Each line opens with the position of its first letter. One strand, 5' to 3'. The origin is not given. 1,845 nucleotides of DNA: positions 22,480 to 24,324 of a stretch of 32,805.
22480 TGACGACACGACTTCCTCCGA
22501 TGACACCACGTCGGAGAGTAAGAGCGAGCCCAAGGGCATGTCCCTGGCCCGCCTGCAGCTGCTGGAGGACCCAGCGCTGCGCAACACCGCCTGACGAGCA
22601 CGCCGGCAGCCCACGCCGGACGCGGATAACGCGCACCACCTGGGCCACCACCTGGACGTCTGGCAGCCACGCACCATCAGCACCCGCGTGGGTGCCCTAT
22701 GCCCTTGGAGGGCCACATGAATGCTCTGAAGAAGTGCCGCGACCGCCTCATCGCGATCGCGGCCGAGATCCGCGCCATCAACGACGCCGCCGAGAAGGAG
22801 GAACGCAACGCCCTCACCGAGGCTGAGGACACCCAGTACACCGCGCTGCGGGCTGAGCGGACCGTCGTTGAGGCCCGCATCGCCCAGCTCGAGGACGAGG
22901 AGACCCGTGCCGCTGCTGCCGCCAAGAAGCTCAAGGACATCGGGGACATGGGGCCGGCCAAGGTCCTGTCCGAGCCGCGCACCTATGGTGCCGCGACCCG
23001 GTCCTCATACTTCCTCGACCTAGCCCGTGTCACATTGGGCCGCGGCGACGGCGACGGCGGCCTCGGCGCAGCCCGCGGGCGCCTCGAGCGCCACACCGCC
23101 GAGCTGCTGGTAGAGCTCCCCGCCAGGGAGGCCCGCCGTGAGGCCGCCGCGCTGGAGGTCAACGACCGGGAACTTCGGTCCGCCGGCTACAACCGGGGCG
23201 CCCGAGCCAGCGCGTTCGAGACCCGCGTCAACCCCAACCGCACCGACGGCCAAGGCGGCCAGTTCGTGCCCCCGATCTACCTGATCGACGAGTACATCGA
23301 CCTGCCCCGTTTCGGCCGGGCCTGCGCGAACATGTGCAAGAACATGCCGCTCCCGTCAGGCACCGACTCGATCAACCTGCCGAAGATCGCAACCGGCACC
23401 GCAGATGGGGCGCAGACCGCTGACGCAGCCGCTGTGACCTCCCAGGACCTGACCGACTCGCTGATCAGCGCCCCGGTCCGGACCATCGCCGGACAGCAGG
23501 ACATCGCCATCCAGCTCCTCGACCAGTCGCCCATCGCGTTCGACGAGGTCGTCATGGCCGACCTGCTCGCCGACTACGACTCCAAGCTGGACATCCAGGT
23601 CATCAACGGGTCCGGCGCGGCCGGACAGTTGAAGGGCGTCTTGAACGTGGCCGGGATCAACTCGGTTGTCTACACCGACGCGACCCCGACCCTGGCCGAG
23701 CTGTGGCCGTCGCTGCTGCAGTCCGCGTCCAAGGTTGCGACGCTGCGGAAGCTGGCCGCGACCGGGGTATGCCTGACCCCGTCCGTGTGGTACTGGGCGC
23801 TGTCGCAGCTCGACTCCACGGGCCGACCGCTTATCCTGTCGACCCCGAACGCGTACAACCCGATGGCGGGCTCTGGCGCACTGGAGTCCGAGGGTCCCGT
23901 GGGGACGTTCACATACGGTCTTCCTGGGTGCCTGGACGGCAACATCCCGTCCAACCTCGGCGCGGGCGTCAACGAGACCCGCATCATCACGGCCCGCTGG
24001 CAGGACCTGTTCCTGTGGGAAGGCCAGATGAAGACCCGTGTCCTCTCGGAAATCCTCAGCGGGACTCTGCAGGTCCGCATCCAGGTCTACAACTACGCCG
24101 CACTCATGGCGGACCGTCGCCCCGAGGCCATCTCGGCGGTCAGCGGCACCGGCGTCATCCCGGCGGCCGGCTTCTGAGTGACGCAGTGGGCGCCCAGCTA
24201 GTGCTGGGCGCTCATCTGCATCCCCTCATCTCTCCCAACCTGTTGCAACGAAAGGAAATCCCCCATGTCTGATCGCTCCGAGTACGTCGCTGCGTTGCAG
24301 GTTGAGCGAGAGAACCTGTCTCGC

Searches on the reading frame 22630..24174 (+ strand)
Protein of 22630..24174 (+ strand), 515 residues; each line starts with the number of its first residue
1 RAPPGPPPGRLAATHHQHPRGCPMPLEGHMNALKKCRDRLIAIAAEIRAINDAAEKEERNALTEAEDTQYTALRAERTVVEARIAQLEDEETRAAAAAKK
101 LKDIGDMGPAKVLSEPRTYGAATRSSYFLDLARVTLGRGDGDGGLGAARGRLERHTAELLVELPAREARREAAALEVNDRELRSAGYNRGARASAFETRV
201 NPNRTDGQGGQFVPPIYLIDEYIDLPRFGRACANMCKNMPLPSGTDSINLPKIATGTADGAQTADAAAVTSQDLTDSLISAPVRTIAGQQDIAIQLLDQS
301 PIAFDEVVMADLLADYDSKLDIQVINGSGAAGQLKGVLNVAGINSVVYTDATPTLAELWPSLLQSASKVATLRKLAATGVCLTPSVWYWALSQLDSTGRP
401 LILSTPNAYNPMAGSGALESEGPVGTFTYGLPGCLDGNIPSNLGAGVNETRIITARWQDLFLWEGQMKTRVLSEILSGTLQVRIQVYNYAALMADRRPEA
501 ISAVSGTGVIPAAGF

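Call 58: search_dna_similar(query=window:22630-24174:+, collection=phages, mode=protein, max_rows=15)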
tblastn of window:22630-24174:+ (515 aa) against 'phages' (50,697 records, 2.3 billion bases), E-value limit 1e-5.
Records with a match: 65; places in all: 65; records where one place covers at least 80% of the query: 17.
Best place of each record, by identity: <60% 65.
By first word of the organism name: Mycobacterium 61; Roseobacter 2; Vibrio 2.
By host as written in the record: Mycobacterium smegmatis mc2 155 45; Mycobacterium smegmatis mc#155 8; Mycobacterium abscessus T37 1; Mycobacterium 1; Mycobacterium sp. 1; Mycobacterium abscessus GD43A 1; Mycobacterium smegmatis mc(2)155 1; Mycolicibacterium septicum 1; and 6 more.
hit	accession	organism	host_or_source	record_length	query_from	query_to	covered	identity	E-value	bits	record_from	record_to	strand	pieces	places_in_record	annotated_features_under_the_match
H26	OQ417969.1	Mycobacterium phage prophiT37-1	Mycobacterium abscessus T37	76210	18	506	95%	37.6%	4e-71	252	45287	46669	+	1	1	77: major capsid protein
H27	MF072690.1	Mycobacterium phage Porcelain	Mycobacterium smegmatis mc2 155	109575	17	509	96%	34.8%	3e-71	253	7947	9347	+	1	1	major capsid protein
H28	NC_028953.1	Mycobacterium phage MiaZeal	Mycobacterium smegmatis mc2 155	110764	17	509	96%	34.8%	3e-71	253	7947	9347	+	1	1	14: major head protein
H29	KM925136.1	Mycobacterium phage MiaZeal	Mycobacterium smegmatis mc2 155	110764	17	509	96%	34.8%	3e-71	253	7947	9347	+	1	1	14: major capsid protein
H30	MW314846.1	Mycobacterium phage KashFlow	Mycobacterium smegmatis mc#155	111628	17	509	96%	34.8%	3e-71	253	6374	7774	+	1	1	8: major capsid protein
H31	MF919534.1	Mycobacterium phage Superphikiman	Mycobacterium smegmatis mc2 155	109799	17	509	96%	34.6%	2e-70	250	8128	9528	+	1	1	major capsid protein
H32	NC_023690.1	Mycobacterium phage Courthouse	Mycobacterium smegmatis mc2 155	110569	17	509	96%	34.6%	2e-70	250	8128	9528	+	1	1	14: major head protein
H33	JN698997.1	Mycobacterium phage Courthouse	Mycobacterium smegmatis mc2 155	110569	17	509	96%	34.6%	2e-70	250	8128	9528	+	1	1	14: major capsid protein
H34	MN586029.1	Mycobacterium phage Hannaconda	Mycobacterium smegmatis mc#155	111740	17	509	96%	34.6%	2e-70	250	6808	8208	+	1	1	11: major capsid protein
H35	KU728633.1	Mycobacterium phage Bipper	Mycobacterium smegmatis mc2 155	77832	55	506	88%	36.5%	1e-66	239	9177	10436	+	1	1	13: major capsid protein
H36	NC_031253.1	Mycobacterium phage Bipper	Mycobacterium smegmatis mc2 155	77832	55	506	88%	36.5%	1e-66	239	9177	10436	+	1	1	13: major head protein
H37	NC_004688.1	Mycobacterium phage Omega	Mycobacterium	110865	20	509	95%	33.3%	5e-51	193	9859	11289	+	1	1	major head protein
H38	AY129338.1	Mycobacterium phage Omega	Mycobacterium sp.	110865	20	509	95%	33.3%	5e-51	193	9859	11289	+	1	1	15: hypothetical protein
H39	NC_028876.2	Mycobacterium phage Ariel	Mycobacterium smegmatis mc2 155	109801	17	509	96%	32.0%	1e-52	198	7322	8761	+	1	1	13: major head protein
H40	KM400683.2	Mycobacterium phage Ariel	Mycobacterium smegmatis mc2 155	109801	17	509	96%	32.0%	1e-52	198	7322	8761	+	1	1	13: major capsid protein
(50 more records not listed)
